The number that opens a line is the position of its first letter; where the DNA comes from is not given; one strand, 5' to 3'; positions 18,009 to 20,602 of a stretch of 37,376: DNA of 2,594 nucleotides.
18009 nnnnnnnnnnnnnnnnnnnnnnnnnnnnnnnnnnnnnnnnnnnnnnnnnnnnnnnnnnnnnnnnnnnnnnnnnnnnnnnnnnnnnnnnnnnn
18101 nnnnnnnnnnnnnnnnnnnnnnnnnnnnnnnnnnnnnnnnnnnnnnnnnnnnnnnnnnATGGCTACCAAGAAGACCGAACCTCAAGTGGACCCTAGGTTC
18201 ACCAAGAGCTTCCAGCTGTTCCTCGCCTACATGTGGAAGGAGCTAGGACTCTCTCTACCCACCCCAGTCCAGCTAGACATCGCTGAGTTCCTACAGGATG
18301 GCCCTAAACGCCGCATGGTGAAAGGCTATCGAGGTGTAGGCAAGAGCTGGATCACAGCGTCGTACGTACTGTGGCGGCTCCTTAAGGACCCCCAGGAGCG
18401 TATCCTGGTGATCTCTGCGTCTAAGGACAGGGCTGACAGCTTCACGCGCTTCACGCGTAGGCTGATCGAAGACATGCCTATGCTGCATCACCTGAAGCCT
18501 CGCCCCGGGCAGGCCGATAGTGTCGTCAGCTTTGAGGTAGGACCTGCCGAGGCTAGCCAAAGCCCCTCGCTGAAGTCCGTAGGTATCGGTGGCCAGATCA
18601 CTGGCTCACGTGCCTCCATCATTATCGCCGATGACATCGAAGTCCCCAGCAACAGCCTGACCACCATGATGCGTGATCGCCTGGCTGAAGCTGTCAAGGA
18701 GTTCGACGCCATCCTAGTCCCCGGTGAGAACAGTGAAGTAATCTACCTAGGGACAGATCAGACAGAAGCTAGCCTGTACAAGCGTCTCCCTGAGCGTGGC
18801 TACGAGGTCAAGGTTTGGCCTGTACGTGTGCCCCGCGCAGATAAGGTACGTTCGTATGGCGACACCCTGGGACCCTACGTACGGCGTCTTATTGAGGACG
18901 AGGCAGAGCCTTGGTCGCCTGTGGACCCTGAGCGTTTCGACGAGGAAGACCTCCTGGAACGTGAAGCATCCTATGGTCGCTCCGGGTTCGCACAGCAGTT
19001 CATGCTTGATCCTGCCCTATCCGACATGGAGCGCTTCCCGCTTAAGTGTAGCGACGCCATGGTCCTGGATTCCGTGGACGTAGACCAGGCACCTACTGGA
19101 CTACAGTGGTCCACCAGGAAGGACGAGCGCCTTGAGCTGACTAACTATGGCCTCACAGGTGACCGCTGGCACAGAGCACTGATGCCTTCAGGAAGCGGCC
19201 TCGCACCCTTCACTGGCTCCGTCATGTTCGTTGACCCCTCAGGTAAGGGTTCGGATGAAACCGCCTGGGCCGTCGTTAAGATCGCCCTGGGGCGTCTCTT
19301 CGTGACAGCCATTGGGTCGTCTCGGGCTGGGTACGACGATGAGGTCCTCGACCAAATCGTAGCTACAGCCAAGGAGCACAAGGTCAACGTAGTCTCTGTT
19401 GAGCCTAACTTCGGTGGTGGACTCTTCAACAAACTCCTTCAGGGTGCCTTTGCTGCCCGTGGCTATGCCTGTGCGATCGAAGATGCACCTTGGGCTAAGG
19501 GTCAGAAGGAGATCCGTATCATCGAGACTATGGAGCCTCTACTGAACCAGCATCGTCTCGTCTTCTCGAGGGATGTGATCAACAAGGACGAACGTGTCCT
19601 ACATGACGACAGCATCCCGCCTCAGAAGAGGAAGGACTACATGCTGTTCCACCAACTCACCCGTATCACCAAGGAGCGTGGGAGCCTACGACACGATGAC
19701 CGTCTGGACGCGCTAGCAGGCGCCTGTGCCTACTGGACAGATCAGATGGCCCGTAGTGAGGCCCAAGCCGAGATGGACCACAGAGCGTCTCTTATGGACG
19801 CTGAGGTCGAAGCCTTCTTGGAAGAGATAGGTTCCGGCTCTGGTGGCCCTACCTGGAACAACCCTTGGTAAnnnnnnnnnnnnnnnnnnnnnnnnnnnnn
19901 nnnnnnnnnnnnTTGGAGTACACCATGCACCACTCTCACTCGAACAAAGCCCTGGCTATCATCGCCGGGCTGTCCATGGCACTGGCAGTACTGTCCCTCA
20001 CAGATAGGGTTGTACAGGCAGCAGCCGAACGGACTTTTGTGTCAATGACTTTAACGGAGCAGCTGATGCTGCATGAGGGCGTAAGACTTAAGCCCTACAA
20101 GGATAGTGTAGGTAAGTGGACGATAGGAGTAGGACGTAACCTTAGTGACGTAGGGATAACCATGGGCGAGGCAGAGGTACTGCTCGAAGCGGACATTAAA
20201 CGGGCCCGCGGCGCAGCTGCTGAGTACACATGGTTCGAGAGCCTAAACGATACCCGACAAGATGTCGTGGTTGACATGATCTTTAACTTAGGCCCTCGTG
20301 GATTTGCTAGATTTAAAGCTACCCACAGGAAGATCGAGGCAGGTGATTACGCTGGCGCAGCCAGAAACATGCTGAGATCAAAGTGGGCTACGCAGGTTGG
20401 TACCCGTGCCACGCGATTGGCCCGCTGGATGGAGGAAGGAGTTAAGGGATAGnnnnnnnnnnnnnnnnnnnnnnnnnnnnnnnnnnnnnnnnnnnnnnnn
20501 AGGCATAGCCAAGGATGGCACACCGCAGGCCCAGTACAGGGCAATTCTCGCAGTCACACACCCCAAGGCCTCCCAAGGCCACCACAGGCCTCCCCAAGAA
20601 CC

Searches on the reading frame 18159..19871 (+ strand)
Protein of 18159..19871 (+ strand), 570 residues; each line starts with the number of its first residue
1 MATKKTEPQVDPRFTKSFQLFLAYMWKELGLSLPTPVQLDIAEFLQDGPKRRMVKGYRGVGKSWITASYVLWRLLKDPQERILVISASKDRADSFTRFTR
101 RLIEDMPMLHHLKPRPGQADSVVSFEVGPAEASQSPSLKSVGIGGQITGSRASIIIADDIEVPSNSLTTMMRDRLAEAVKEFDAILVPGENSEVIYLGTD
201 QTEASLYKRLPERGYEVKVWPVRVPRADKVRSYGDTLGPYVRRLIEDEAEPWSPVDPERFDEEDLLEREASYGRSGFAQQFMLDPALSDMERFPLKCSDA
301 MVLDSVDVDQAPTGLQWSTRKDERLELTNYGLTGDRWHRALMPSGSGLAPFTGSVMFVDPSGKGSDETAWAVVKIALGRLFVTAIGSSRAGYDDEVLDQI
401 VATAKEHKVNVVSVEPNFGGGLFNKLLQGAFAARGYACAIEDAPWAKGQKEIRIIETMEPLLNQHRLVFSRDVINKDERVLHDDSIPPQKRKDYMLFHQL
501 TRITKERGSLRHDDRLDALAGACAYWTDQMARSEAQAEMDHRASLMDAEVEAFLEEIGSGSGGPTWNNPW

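Call 11: find_related_loci(query=window:18159-19871:+, collection=viral_contigs, flank=3000)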
Query window:18159-19871:+ (570 aa) in viral_contigs; peptide patterns used: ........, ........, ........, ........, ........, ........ (x = any residue, [..] = any of these).
30 stretches matched a pattern; 28 encode a relative of the query (tblastn E <= 1e-3); 28 distinct loci.
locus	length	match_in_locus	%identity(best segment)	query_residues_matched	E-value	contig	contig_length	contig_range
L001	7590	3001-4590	53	18-555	1e-179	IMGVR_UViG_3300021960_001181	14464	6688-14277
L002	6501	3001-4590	53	18-555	3e-178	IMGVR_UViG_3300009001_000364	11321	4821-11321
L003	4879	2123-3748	52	13-562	0e+0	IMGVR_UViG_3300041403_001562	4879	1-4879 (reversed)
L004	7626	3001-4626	52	13-562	3e-177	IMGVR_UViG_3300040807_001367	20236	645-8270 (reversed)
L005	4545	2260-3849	52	18-555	0e+0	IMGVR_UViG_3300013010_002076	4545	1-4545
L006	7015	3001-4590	52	18-555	1e-176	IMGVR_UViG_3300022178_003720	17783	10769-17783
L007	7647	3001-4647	52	13-569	2e-176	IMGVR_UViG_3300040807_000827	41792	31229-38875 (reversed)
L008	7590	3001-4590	52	18-555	3e-176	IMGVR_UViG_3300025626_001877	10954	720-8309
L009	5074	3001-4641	50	1-555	7e-178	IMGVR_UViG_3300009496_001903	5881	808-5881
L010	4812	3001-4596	51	18-557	4e-177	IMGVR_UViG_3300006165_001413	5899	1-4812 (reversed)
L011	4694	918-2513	51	18-557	9e-180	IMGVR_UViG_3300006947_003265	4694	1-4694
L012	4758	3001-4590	52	18-555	2e-175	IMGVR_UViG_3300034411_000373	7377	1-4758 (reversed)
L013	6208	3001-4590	52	18-555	2e-175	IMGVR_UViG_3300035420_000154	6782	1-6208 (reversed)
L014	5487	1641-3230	52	18-555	3e-177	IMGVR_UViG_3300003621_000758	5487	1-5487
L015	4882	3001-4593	51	18-556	2e-174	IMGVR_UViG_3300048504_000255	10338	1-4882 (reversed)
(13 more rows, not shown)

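Call 16: find_homologous_proteins(query=window:18159-19871:+, max_evalue=1e-50)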
Query window:18159-19871:+ (570 aa): 4821 proteins with E <= 1e-50 among 8000 candidates; the best 120 are listed.
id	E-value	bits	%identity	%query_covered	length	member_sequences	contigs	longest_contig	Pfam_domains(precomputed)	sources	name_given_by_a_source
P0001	0.0e+0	1301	100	100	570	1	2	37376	PF17289.9,PF22530.3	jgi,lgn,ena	-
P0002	1.7e-204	699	58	97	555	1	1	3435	PF22530.3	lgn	-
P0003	1.5e-195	669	56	98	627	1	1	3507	PF22530.3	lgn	-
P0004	1.1e-191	656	56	97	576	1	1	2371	PF22530.3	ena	-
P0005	1.6e-191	656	53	97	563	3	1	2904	PF22530.3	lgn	-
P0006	1.4e-188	646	54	97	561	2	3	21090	PF22530.3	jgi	-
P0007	1.6e-188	646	55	98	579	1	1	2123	PF22530.3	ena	-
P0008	8.0e-188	644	54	95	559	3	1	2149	PF22530.3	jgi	-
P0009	6.1e-187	641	54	96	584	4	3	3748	PF22530.3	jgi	jgi:hypothetical protein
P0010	2.0e-186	639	54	96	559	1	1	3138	PF22530.3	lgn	-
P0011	2.7e-186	639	53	96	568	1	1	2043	PF22530.3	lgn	-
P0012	6.1e-186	637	53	98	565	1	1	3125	PF22530.3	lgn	-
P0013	3.9e-185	635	54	96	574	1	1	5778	PF22530.3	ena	-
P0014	4.6e-185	634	55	95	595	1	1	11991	PF22530.3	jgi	jgi:hypothetical protein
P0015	5.6e-183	628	54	98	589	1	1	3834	PF22530.3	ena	-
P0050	9.1e-177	607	52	95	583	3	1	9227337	PF22530.3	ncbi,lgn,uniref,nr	ncbi:phage terminase large subunit [Bradyrhizobium sp. CCGB20]|uniref:phage terminase large subunit 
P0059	4.2e-176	605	51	97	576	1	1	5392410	PF22530.3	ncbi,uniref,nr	ncbi:phage terminase large subunit [Xanthobacter sp. YC-JY1]|uniref:phage terminase large subunit n=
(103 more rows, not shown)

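Call 17: search_protein_families(library=phrogs, proteins=[window:18159-19871:+])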
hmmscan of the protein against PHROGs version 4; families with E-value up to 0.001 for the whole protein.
window:18159-19871:+ (570 aa): 7 families
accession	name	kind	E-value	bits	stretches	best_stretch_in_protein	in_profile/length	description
phrog_38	-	head and packaging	2.8e-114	384.4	1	15-541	270-718/760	terminase large subunit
phrog_17672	-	head and packaging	7.6e-63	213.8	1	36-364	52-391/395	terminase large subunit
phrog_15524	-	head and packaging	8.8e-58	196.7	1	353-546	4-193/249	terminase large subunit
phrog_4758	-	head and packaging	9.1e-26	91.7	1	16-226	18-235/243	terminase large subunit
phrog_2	-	head and packaging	7.7e-10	39.1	1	34-96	266-323/807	terminase large subunit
phrog_5989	-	head and packaging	1.2e-05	25.7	1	53-108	160-215/347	terminase large subunit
phrog_979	-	head and packaging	0.00084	19.1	0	363-532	452-605/642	terminase large subunit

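Call 18: find_encoding_contigs(protein=P0001, flank=3000, max_places=6)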
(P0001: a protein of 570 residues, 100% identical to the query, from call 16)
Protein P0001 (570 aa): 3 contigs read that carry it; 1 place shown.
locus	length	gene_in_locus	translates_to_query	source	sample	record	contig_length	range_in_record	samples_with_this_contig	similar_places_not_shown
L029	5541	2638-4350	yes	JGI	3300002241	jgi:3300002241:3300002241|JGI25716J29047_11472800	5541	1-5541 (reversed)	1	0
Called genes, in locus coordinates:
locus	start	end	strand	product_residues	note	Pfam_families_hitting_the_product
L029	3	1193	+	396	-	?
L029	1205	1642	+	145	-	-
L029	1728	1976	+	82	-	-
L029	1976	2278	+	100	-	-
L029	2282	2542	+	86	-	-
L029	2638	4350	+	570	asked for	PF17289:Terminase_6C (weak), PF22530:Terminase-T7_RNaseH-like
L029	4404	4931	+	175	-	PF00959:Phage_lysozyme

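Call 19: find_encoding_contigs(protein=P0002, flank=3000, max_places=3)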
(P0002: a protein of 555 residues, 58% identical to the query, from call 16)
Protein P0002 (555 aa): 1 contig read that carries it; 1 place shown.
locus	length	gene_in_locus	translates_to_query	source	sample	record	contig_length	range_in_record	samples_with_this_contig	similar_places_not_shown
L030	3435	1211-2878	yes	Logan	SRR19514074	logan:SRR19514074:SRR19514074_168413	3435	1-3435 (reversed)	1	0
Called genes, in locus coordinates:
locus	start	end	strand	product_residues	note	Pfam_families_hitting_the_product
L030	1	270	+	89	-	?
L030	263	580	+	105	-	-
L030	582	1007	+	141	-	-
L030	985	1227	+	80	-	PF11123:DNA_Packaging_2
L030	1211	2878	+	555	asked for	PF22530:Terminase-T7_RNaseH-like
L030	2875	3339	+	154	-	-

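Call 20: find_encoding_contigs(protein=P0003, flank=3000, max_places=3)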
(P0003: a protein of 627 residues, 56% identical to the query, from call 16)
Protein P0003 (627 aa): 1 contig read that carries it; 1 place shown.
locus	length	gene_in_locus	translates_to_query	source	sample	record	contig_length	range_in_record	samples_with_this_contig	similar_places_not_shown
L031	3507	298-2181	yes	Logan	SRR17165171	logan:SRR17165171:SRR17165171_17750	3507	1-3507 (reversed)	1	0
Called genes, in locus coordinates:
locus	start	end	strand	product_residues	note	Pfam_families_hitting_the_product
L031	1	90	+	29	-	?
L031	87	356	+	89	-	PF11123:DNA_Packaging_2 (weak)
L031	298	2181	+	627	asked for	PF22530:Terminase-T7_RNaseH-like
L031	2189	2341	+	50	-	-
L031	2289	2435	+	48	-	-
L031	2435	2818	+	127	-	PF13539:Peptidase_M15_4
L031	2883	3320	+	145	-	PF00227:Proteasome (faint)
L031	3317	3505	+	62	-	?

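Call 50: find_encoding_contigs(protein=P0050, flank=10000, max_places=1)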
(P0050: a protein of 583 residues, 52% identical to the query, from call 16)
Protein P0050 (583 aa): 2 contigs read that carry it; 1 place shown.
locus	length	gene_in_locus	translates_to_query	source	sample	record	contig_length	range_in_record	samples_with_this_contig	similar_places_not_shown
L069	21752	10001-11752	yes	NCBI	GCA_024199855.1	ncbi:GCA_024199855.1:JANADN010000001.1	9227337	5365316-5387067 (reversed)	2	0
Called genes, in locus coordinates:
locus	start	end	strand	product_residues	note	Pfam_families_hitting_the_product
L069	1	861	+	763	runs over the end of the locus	-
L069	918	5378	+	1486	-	PF02557:VanY, PF01464:SLT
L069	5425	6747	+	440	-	PF03906:Phage_T7_tail, PF26209:Phage_phiTE_241_C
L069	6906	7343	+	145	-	-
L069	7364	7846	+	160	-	-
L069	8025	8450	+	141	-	PF00583:Acetyltransf_1, PF13508:Acetyltransf_7 (weak)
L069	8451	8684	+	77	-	PF11123:DNA_Packaging_2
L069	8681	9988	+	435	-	PF13472:Lipase_GDSL_2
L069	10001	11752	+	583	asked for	PF22530:Terminase-T7_RNaseH-like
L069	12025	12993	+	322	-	PF00145:DNA_methylase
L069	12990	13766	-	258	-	PF01844:HNH, PF14279:HNH_5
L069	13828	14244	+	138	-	PF03852:Vsr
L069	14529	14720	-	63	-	-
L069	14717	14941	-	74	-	-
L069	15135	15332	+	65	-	-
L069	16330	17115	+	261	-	PF17338:GP88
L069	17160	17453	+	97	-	PF20135:DUF6525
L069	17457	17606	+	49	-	-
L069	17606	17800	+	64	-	-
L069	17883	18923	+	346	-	-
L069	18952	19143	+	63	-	-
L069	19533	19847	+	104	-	-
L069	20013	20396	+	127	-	PF12802:MarR_2 (weak)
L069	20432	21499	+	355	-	PF13495:Phage_int_SAM_4 (weak), PF00589:Phage_integrase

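Call 51: find_encoding_contigs(protein=P0059, flank=10000, max_places=1)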
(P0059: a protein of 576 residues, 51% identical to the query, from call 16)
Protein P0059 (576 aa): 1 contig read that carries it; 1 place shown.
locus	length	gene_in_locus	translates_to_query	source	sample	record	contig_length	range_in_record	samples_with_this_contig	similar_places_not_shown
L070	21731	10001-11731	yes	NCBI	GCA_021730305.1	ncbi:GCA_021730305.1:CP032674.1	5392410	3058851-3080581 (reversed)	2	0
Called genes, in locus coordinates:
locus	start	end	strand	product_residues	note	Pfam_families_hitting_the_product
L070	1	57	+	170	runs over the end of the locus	PF24072:T7_gp14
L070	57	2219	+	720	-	PF26212:Phage_T7_Gp15 (faint)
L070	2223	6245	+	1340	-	PF01464:SLT (weak)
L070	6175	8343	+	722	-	PF03906:Phage_T7_tail, PF13472:Lipase_GDSL_2 (faint)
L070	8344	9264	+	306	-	-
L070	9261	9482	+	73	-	-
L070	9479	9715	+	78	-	PF11123:DNA_Packaging_2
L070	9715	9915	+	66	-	-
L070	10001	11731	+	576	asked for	PF22530:Terminase-T7_RNaseH-like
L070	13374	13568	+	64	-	-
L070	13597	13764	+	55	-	-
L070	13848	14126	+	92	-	-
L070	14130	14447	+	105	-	-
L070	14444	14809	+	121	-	-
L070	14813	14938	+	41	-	-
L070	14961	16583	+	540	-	-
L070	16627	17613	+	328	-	-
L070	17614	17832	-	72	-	-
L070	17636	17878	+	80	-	-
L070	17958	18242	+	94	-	-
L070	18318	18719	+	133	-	PF12802:MarR_2 (weak)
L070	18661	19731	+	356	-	PF00589:Phage_integrase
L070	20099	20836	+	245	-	PF03591:AzlC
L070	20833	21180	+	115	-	PF05437:AzlD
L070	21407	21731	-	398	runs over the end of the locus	PF07508:Recombinase, PF13408:Zn_ribbon_recom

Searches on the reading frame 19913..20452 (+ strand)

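Call 17: search_protein_families(library=phrogs, proteins=[window:19913-20452:+])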
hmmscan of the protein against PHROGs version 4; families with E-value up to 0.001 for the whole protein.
window:19913-20452:+ (179 aa): 6 families
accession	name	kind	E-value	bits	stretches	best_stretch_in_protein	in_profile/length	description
phrog_7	-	lysis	7.5e-31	108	1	14-158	531-675/873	endolysin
phrog_33534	-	unknown function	6.2e-20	72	1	103-177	6-86/94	-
phrog_13211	-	tail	6.8e-10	38.6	1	58-174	761-884/887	baseplate hub subunit and tail lysozyme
phrog_2083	-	head and packaging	6e-08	32.7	1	44-170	760-896/908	internal virion lysozyme motif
phrog_15410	-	unknown function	6.6e-08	33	1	58-169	184-307/311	-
phrog_430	-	tail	9.4e-06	25.3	1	46-169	166-281/868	baseplate hub subunit and tail lysozyme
